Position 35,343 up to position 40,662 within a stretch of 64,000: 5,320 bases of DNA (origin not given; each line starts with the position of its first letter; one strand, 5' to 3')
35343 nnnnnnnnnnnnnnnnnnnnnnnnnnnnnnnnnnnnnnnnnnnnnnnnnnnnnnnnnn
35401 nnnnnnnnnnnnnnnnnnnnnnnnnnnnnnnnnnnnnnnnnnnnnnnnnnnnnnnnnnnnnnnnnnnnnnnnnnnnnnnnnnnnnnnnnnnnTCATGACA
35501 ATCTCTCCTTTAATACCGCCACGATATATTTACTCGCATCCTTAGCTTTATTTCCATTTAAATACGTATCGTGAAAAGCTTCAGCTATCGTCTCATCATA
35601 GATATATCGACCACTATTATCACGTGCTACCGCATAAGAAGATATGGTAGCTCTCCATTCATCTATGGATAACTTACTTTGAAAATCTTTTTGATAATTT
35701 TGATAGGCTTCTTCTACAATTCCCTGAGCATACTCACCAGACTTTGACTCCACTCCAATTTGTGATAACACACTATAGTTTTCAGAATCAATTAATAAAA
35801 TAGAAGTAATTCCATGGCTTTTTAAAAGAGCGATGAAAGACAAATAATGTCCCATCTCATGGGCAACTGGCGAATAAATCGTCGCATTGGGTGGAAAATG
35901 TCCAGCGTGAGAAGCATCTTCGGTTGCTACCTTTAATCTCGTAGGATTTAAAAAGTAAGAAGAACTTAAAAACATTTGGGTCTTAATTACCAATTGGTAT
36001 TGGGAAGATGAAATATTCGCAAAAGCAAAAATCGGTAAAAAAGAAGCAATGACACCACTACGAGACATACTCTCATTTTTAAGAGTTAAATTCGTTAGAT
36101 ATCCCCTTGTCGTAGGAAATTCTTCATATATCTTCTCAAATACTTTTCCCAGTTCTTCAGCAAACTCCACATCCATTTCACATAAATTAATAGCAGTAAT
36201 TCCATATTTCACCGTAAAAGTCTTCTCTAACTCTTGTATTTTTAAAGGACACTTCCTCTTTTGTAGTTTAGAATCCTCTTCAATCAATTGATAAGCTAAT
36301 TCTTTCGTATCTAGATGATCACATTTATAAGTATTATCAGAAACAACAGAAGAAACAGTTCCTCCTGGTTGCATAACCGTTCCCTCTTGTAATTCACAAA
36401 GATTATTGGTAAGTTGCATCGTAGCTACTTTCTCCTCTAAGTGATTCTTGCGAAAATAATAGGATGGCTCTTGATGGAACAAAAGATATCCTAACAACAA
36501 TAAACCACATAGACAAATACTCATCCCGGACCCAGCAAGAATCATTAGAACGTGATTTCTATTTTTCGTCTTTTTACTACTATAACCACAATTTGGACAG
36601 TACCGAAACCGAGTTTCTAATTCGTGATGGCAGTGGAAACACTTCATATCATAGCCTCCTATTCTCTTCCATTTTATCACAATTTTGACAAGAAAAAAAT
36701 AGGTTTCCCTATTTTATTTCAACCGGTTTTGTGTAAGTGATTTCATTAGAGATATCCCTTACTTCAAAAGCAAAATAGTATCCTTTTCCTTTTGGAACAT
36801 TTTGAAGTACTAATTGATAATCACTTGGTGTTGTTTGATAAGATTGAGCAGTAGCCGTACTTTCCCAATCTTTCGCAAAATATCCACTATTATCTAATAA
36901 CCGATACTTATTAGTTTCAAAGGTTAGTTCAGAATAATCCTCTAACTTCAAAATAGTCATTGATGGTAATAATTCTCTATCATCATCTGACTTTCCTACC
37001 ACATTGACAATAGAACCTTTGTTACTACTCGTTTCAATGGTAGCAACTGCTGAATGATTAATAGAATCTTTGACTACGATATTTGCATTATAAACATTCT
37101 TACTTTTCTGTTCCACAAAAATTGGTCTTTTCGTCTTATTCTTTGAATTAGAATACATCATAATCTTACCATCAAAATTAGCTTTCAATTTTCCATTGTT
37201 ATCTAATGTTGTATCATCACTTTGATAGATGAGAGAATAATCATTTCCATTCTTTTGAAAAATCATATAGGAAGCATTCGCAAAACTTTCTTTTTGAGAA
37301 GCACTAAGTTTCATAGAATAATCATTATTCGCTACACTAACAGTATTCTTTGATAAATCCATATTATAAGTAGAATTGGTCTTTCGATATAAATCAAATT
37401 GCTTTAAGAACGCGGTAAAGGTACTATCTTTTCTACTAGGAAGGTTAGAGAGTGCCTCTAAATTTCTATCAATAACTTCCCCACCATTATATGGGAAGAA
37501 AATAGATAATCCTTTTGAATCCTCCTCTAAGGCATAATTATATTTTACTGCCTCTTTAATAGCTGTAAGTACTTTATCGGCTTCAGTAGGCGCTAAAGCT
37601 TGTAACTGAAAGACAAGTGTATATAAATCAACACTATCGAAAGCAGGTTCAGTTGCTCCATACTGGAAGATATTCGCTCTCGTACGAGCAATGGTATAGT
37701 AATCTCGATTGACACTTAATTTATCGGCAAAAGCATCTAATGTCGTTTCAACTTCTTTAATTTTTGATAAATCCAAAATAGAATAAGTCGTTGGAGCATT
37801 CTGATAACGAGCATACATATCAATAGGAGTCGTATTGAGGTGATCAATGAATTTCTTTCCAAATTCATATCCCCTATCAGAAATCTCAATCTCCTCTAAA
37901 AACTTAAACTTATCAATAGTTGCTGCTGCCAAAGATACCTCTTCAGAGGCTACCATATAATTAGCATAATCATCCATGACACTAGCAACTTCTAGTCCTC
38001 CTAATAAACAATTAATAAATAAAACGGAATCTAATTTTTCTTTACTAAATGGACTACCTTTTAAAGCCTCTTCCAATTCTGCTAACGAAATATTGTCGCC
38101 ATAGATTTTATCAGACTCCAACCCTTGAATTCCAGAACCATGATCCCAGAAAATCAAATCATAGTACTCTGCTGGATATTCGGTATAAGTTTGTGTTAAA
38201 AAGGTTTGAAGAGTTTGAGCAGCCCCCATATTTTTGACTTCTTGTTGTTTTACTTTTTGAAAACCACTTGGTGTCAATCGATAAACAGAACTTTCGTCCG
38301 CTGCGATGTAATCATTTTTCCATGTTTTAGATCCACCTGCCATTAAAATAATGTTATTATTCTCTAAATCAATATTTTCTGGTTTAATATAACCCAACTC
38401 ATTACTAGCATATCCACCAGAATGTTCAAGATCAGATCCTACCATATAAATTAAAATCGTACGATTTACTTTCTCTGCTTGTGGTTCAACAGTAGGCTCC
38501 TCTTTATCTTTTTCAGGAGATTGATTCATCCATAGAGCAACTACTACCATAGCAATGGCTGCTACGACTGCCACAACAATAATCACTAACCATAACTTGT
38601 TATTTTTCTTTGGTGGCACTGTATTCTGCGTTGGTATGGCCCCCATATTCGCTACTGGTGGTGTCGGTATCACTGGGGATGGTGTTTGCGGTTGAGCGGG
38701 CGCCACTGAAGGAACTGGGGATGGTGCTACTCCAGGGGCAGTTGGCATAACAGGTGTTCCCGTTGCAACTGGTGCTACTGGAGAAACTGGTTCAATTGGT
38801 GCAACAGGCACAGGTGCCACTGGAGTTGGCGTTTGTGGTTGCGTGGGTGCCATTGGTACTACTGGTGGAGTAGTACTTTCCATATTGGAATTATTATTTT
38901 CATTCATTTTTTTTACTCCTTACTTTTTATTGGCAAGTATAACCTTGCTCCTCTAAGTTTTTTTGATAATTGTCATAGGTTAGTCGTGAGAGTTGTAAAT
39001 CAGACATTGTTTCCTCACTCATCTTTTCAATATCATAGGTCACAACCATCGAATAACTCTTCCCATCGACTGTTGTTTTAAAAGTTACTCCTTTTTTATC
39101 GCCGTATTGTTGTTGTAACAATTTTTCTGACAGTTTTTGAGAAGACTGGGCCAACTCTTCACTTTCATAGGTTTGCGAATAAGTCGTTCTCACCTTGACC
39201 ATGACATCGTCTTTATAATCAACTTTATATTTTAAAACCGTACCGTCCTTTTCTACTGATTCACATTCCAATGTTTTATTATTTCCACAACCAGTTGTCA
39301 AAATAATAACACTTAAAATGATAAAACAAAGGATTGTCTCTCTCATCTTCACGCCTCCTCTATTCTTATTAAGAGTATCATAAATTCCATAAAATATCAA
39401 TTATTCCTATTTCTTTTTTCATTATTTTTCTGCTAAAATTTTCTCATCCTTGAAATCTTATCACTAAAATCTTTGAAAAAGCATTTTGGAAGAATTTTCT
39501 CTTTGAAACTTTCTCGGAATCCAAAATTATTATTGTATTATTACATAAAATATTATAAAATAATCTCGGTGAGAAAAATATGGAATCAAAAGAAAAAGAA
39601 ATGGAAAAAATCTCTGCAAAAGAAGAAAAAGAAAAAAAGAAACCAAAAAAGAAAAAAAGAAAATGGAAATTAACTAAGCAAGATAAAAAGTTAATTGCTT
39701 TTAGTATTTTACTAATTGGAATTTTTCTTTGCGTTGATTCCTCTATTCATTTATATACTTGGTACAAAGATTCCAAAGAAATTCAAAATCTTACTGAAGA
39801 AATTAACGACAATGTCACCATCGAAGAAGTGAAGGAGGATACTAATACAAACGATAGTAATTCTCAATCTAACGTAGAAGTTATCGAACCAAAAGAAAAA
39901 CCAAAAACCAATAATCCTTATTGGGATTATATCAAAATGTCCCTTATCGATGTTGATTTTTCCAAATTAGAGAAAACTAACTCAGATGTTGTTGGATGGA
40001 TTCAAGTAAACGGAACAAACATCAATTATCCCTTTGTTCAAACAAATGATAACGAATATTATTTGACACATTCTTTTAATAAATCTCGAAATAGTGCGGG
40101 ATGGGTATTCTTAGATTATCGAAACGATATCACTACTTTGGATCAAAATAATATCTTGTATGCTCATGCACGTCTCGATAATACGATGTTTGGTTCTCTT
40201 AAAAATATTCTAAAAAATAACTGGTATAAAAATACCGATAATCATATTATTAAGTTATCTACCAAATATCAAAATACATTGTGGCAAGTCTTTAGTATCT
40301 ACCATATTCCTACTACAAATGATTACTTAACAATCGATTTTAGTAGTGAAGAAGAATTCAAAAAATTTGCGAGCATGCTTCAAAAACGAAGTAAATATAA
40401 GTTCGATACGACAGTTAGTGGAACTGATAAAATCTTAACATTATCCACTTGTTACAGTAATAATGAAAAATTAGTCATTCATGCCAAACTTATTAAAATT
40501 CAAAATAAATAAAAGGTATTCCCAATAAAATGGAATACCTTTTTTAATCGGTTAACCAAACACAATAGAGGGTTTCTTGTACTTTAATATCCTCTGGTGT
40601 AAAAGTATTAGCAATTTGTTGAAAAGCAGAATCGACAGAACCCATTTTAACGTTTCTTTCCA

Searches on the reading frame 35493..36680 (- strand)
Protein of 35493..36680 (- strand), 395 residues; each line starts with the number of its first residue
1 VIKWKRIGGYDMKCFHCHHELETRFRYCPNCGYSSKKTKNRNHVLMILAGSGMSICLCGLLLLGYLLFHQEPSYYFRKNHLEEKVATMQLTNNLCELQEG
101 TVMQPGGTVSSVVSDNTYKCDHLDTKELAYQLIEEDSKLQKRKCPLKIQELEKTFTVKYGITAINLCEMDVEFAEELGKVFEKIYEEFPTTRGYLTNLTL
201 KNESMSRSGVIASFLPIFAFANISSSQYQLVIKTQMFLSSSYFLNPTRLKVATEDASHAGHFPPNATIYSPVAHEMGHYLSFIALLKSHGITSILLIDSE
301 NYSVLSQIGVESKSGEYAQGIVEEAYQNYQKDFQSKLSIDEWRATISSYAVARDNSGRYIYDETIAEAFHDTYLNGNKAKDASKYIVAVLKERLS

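Call 23: search_protein_families(library=pfam, proteins=[window:35493-36680:-], max_evalue=0.001)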
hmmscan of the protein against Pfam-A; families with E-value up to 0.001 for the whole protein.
window:35493-36680:- (395 aa): 1 family
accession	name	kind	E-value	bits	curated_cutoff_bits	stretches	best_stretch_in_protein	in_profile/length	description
PF13240.11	Zn_Ribbon_1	-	9.3e-05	22.5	25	1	13-34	1-22/23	zinc-ribbon domain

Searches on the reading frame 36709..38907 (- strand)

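Call 23: search_protein_families(library=pfam, proteins=[window:36709-38907:-], max_evalue=0.001)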
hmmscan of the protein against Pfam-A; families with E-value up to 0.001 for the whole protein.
window:36709-38907:- (732 aa): 1 family
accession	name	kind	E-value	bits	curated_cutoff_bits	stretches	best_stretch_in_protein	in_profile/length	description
PF03415.19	Peptidase_C11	-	9.6e-32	111.3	25.8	1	154-477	2-323/359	Clostripain family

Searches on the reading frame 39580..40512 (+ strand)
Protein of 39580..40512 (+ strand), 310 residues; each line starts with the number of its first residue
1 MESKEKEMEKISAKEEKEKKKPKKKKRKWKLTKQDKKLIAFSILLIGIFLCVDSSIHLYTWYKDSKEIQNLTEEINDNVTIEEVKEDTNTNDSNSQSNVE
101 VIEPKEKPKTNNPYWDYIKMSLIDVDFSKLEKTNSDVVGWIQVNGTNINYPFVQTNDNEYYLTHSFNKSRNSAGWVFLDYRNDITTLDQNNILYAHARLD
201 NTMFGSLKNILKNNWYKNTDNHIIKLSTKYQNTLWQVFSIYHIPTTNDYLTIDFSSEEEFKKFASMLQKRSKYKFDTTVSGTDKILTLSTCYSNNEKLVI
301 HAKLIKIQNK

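Call 41: search_protein_families(library=pfam, proteins=[window:39580-40512:+], max_evalue=0.0001)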
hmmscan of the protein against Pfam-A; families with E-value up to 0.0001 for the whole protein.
window:39580-40512:+ (310 aa): 1 family
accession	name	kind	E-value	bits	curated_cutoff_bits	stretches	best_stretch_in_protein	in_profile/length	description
PF04203.18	Sortase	-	3.2e-10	40.3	26.6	1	141-304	1-124/125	Sortase domain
